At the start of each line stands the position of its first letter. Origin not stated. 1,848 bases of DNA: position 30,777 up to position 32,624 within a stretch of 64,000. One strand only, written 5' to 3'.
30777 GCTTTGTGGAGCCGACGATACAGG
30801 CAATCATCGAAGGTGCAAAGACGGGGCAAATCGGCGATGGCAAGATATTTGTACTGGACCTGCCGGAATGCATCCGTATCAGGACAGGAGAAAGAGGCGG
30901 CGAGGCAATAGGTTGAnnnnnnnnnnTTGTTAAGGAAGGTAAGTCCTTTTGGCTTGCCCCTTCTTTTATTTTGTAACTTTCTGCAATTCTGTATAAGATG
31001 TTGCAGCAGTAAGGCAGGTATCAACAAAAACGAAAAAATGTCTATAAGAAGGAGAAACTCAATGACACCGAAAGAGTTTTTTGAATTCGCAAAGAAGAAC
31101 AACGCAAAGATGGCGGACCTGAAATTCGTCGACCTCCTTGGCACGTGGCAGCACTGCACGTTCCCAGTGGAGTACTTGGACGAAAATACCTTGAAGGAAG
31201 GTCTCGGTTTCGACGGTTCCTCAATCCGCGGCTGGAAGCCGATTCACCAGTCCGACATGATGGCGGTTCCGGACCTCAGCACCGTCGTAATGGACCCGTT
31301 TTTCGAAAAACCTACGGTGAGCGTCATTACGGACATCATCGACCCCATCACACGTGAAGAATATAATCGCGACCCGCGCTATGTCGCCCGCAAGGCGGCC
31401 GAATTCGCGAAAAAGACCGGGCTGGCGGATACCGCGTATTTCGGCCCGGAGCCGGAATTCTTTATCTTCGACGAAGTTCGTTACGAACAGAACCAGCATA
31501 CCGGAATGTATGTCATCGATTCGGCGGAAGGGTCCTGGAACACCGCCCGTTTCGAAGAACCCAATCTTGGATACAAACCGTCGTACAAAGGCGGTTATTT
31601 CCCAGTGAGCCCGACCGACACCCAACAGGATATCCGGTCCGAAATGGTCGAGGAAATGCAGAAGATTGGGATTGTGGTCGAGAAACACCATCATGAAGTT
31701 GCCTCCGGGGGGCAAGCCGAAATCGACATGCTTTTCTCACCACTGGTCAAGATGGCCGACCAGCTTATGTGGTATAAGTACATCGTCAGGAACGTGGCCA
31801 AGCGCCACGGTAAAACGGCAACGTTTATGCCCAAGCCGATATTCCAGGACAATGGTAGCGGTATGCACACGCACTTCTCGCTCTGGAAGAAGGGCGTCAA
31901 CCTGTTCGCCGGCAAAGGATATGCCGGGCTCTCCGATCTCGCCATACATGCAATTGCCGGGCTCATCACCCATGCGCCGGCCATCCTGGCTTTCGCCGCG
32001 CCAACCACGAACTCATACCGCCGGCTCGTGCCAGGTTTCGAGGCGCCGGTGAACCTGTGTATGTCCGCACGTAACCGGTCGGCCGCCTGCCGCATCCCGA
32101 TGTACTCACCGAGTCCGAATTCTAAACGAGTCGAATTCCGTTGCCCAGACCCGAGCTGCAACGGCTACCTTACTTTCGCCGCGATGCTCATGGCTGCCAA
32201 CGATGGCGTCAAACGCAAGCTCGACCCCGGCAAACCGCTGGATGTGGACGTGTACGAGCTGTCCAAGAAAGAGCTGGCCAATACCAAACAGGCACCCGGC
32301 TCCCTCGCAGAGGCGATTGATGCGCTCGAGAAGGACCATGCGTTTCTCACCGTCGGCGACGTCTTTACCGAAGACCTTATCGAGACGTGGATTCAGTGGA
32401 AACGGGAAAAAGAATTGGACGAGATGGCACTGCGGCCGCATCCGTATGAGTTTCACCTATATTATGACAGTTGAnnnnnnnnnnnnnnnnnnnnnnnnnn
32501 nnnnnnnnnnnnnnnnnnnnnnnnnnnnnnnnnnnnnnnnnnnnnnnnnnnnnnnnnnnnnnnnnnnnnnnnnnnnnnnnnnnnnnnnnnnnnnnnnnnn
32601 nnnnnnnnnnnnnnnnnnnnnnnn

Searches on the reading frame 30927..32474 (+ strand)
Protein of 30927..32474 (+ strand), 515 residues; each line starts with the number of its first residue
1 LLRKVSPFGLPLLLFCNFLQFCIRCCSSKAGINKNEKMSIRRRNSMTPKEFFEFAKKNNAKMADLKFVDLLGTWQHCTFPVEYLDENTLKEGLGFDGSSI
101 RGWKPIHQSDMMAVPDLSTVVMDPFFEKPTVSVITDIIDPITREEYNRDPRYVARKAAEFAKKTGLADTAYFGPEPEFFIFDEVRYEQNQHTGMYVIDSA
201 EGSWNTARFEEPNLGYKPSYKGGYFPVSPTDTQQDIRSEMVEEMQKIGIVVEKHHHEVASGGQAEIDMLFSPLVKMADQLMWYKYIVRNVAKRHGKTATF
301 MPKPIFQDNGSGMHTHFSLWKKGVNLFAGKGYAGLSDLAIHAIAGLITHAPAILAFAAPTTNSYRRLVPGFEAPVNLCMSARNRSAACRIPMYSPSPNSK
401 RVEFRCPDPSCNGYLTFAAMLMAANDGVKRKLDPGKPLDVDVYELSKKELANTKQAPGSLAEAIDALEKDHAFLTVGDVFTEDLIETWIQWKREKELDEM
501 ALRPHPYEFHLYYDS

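Call 65: search_protein_families(library=pfam, proteins=[window:30927-32474:+], max_evalue=0.00001)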
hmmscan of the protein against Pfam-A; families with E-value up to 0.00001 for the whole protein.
window:30927-32474:+ (515 aa): 2 families
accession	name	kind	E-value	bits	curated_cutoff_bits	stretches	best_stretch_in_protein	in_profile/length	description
PF00120.29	Gln-synt_C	-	6.9e-130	433.5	24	1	148-512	2-344/344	Glutamine synthetase, catalytic domain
PF03951.24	Gln-synt_N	-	5.9e-30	103.2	33.4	1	60-140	2-82/82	Glutamine synthetase, beta-Grasp domain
